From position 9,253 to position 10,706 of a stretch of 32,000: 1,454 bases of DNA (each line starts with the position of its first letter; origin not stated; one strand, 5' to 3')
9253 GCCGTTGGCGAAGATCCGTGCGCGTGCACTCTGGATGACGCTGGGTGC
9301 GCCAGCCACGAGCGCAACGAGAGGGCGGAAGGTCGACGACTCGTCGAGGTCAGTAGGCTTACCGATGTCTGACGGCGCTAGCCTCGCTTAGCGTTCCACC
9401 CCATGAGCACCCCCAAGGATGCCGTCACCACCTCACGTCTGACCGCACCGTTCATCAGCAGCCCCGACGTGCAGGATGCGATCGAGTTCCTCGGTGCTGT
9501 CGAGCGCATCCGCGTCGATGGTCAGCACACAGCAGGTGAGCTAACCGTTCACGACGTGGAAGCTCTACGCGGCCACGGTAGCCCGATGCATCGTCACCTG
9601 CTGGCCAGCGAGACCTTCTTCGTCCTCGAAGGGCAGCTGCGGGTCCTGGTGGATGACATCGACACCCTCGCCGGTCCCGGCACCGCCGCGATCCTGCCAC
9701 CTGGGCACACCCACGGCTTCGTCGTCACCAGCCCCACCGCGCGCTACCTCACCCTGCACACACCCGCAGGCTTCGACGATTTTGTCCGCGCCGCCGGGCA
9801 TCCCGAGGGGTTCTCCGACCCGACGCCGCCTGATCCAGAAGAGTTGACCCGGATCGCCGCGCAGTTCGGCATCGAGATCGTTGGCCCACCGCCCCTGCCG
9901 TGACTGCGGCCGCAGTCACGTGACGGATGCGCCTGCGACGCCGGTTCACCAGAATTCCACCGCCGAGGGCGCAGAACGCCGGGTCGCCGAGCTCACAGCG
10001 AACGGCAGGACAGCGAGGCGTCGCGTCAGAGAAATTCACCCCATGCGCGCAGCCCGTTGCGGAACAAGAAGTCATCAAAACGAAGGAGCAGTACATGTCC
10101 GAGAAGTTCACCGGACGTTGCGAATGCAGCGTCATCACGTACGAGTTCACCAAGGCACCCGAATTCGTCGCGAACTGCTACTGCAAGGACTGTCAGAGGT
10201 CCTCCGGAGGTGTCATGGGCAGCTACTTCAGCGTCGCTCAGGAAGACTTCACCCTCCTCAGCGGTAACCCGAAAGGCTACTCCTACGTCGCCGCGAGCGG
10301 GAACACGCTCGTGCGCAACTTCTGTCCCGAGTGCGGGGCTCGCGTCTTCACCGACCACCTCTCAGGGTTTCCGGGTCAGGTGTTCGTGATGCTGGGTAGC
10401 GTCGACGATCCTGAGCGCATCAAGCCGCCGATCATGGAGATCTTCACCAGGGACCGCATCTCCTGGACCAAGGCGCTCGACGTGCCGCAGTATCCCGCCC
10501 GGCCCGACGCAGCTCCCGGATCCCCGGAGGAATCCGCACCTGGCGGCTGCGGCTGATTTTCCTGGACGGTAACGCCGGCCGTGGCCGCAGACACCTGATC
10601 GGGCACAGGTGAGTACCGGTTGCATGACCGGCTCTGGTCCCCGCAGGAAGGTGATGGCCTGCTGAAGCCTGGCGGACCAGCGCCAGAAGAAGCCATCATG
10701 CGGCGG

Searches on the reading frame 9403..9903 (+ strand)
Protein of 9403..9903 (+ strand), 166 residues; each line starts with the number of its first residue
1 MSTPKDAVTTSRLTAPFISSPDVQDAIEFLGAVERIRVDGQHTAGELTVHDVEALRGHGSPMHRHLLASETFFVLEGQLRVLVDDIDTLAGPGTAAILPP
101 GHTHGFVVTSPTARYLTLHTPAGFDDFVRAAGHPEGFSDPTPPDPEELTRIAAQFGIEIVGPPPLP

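Call 20: search_protein_families(library=pfam, proteins=[window:9403-9903:+], max_evalue=0.01)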
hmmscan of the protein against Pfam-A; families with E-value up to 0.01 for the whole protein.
window:9403-9903:+ (166 aa): 2 families
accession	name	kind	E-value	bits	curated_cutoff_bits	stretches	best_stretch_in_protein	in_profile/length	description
PF07883.17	Cupin_2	-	1.4e-10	41.1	27.2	1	57-111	8-61/70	Cupin domain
PF02311.25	AraC_binding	-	3.3e-05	24.1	21.1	1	56-151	12-108/135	AraC-like ligand binding domain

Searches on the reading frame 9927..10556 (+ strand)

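Call 9: search_protein_families(library=pfam, proteins=[window:9927-10556:+], max_evalue=0.01)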
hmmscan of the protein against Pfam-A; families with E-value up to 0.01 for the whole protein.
window:9927-10556:+ (209 aa): 1 family
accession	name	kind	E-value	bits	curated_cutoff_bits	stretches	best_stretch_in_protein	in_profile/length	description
PF04828.22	GFA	-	1.4e-32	112.6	24.3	1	61-175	2-114/115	Glutathione-dependent formaldehyde-activating enzyme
